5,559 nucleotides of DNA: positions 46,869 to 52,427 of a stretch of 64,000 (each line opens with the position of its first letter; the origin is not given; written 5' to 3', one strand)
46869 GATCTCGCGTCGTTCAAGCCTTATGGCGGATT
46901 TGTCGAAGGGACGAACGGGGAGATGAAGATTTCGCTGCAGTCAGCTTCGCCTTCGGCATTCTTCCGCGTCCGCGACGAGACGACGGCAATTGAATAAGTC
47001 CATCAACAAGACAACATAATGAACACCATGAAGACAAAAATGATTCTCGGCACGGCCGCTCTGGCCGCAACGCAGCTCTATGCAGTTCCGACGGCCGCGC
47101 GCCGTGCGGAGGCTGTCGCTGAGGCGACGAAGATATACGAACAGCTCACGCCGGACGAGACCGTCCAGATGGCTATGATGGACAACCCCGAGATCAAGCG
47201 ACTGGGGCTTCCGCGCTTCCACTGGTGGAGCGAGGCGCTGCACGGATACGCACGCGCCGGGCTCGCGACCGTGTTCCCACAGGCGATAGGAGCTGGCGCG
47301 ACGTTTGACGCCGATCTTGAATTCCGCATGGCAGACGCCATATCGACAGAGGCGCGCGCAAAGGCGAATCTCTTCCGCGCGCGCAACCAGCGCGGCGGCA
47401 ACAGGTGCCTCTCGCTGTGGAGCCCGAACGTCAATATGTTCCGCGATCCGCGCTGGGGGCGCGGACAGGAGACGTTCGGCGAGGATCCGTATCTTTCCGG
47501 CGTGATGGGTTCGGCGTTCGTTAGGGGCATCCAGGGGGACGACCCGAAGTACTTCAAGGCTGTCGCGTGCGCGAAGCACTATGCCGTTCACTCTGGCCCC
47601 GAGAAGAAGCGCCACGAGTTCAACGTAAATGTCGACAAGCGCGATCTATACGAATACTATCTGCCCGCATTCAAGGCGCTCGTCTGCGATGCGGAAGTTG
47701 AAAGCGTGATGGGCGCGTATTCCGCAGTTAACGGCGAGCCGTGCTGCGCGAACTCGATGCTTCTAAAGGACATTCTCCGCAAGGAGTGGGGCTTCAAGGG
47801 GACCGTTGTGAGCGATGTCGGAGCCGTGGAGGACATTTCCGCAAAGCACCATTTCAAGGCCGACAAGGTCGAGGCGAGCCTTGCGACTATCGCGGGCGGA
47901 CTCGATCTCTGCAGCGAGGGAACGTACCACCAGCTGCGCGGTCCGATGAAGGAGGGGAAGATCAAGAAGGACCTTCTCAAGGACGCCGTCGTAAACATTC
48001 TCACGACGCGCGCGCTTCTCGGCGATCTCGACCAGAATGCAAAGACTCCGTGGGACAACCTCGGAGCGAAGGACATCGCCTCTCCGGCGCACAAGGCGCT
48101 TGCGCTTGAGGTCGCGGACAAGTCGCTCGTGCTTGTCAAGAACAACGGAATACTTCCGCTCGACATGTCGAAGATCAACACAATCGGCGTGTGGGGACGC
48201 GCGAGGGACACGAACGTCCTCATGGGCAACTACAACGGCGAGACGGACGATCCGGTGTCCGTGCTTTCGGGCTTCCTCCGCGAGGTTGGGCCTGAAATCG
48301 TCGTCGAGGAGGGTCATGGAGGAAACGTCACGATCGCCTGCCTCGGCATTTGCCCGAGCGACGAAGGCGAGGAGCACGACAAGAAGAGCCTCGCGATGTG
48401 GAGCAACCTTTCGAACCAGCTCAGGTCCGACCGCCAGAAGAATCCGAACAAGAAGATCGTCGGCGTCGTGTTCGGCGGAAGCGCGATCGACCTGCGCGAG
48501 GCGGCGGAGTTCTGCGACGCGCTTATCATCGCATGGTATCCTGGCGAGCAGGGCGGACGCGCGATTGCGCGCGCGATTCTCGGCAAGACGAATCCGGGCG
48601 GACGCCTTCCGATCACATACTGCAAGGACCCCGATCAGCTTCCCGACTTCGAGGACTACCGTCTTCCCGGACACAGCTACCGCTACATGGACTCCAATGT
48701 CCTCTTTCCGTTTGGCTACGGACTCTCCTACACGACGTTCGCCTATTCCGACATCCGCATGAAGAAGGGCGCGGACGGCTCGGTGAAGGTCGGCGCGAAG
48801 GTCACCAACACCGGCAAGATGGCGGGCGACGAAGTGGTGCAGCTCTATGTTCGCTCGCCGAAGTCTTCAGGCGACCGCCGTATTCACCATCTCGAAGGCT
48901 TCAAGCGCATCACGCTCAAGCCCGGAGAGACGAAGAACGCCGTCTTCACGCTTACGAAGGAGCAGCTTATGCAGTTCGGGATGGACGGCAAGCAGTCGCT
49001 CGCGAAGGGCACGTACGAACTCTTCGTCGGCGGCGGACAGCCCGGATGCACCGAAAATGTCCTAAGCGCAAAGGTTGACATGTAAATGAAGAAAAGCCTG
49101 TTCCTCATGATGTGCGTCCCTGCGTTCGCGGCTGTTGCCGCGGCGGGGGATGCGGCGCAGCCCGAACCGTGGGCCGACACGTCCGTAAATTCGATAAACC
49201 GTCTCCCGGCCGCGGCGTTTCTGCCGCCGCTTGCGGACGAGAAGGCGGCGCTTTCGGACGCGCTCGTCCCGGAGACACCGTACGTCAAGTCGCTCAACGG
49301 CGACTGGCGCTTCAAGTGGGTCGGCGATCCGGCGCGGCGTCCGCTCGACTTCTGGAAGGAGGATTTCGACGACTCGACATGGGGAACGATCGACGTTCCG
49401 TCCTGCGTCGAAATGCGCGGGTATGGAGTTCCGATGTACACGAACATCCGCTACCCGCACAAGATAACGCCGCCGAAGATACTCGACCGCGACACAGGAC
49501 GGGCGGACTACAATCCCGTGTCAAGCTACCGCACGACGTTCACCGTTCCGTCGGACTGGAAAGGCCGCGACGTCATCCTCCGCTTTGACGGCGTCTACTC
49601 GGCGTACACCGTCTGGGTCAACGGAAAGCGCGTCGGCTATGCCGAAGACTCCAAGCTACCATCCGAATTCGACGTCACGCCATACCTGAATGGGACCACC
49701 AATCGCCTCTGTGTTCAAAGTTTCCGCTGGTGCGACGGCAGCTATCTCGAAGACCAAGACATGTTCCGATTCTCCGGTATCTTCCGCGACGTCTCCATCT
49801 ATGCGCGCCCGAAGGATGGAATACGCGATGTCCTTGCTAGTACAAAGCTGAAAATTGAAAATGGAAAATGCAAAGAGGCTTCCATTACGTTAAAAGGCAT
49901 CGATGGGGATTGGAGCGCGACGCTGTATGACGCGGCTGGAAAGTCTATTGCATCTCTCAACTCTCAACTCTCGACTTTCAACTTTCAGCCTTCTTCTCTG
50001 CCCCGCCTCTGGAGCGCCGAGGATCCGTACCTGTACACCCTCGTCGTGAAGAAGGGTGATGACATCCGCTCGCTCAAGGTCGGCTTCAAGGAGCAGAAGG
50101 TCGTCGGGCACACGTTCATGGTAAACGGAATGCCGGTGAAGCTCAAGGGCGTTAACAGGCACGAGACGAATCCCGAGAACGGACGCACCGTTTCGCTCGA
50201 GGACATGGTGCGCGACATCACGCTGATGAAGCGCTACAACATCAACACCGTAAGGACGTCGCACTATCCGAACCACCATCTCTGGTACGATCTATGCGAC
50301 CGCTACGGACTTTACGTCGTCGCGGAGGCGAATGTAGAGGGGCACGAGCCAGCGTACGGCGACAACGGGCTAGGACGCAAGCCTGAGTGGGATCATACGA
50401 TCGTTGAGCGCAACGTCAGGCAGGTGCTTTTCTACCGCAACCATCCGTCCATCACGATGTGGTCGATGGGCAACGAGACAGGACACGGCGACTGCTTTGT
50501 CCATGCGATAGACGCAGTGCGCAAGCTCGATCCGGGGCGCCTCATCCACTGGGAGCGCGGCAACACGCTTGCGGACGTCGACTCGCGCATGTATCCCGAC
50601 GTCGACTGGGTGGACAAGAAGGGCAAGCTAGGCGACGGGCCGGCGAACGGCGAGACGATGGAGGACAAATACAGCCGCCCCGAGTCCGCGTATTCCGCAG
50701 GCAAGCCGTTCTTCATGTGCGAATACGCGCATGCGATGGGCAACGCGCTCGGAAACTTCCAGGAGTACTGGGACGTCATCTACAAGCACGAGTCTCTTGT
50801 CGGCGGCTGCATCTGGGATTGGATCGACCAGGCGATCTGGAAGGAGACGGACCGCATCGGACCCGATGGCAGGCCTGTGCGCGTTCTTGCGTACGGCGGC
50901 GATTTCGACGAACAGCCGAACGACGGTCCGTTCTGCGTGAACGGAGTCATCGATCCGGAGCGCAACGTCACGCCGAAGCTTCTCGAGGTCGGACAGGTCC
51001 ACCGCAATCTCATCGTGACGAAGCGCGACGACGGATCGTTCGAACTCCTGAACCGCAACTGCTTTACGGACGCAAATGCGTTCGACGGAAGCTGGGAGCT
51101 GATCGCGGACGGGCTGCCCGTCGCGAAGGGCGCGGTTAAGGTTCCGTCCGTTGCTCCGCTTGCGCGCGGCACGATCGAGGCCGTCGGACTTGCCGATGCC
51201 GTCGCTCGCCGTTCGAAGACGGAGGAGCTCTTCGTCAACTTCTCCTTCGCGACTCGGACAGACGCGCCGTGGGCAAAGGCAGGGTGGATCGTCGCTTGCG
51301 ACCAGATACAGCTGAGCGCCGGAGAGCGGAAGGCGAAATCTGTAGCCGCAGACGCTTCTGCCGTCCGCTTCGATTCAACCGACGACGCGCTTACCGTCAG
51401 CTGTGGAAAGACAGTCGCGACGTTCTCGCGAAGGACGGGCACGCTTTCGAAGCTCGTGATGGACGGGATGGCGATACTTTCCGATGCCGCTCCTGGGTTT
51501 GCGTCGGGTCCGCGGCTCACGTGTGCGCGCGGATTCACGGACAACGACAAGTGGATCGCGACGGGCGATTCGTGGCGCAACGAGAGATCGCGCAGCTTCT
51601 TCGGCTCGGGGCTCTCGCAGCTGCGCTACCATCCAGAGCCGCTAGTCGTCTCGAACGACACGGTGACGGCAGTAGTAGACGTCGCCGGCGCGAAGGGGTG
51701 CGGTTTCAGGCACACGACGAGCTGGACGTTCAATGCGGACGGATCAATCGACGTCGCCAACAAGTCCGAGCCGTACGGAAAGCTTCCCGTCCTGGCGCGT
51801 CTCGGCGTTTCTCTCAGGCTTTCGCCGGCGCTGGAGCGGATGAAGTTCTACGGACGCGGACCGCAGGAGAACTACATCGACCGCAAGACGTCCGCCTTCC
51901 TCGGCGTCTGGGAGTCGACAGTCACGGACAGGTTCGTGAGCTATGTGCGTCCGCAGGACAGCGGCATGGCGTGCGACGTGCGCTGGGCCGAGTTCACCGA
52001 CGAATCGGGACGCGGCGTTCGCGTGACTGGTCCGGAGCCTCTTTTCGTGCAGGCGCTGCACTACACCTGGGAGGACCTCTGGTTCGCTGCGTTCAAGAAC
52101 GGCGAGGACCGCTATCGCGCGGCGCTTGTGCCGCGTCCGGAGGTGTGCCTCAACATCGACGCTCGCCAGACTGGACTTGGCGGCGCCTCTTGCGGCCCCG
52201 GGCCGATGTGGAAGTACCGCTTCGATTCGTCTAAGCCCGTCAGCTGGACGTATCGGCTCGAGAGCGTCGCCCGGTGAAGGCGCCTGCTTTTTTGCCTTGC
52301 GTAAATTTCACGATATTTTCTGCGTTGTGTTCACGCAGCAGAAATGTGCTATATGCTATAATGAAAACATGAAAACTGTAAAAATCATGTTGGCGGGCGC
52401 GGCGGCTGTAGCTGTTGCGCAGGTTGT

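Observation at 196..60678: Ten copies of a 66-nt promoter module: two tandem TTGCGY-N4-TTCACG units at a fixed 32-nt distance from an extended -10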

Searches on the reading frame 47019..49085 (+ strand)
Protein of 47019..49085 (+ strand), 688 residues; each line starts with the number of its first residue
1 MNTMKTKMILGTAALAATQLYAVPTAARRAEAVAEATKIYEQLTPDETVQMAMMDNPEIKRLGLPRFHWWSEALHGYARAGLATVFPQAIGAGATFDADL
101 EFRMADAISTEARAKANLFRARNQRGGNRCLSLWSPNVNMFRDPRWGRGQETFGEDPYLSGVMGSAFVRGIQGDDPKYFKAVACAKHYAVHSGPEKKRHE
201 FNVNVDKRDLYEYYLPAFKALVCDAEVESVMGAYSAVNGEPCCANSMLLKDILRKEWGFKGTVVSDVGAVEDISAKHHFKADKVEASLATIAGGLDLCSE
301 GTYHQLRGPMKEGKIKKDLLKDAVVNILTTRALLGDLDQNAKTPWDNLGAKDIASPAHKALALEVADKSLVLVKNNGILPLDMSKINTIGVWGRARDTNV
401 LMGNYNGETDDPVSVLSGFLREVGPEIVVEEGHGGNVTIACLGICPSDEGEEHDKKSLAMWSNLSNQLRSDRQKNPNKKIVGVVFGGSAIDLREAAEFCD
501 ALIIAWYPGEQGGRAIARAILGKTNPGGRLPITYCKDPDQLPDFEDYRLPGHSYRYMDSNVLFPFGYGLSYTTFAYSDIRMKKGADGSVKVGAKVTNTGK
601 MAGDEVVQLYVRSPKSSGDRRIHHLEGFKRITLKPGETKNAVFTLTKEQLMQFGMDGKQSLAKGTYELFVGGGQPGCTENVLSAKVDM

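Call 8: search_protein_families(library=pfam, proteins=[window:47019-49085:+])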
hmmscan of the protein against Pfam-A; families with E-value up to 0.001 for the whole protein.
window:47019-49085:+ (688 aa): 3 families
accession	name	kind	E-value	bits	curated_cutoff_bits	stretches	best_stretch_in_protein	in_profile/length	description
PF00933.27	Glyco_hydro_3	-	4.5e-45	154.9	27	1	56-329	55-315/316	Glycosyl hydrolase family 3 N terminal domain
PF01915.27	Glyco_hydro_3_C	-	1.1e-33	117.4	31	1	370-571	1-200/200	Glycosyl hydrolase family 3 C-terminal domain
PF14310.12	Fn3-like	-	5.4e-17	62.1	25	1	605-672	1-69/71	Fibronectin type III-like domain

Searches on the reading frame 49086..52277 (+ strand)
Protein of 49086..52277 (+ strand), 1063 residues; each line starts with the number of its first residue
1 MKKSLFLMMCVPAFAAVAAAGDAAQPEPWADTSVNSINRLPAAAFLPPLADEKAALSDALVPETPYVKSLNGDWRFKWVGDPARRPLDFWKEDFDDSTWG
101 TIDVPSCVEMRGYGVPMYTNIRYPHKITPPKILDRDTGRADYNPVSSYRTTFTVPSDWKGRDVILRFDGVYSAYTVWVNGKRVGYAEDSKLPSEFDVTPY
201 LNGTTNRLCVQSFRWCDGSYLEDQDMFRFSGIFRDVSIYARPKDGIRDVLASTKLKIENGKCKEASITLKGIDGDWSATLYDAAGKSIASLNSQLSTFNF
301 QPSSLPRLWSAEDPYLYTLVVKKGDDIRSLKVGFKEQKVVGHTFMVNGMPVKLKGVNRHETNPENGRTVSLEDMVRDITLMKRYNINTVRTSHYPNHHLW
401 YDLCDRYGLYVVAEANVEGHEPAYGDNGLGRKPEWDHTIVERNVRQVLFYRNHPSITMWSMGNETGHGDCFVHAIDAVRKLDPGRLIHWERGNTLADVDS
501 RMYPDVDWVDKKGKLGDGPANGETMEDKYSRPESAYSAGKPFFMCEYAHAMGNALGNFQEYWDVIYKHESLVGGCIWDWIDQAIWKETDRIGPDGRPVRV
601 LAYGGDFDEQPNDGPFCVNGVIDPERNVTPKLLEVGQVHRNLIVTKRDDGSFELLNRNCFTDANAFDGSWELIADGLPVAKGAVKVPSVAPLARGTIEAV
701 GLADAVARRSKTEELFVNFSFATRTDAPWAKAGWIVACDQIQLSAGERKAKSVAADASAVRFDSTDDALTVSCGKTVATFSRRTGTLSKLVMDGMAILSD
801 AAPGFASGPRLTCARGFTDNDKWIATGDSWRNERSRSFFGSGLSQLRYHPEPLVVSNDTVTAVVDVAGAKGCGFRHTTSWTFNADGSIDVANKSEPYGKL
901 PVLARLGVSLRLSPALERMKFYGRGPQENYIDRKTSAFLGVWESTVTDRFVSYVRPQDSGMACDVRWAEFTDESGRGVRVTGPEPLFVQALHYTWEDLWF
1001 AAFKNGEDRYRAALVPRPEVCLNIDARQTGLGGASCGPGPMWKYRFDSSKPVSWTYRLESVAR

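Call 8: search_protein_families(library=pfam, proteins=[window:49086-52277:+])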
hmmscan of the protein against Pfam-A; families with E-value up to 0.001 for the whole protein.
window:49086-52277:+ (1063 aa): 7 families
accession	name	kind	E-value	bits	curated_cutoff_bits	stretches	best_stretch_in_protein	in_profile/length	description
PF02836.23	Glyco_hydro_2_C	-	5.7e-84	282.2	21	1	339-640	3-298/302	Glycosyl hydrolases family 2, TIM barrel domain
PF02929.23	Bgal_small_N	-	4.5e-56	190.7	25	1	776-1058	5-248/248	Beta galactosidase small chain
PF02837.24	Glyco_hydro_2_N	-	2.9e-43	148.1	28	1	68-242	2-169/169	Glycosyl hydrolases family 2, sugar binding domain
PF16353.11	LacZ_4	-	2.4e-18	66.6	27.3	1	653-744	2-87/87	Beta-galactosidase, domain 4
PF22666.2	Glyco_hydro_2_N2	-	1.6e-08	35.2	27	1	147-211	51-116/167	Glycosyl hydrolase 2 galactose-binding domain-like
PF00703.27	Glyco_hydro_2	-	5.5e-07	30.8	23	1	234-334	4-108/109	Glycosyl hydrolases family 2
PF21467.3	BetaGal_gal-bd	-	0.00029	21.4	27.3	1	148-186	4-40/62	Beta-galactosidase, galactose-binding domain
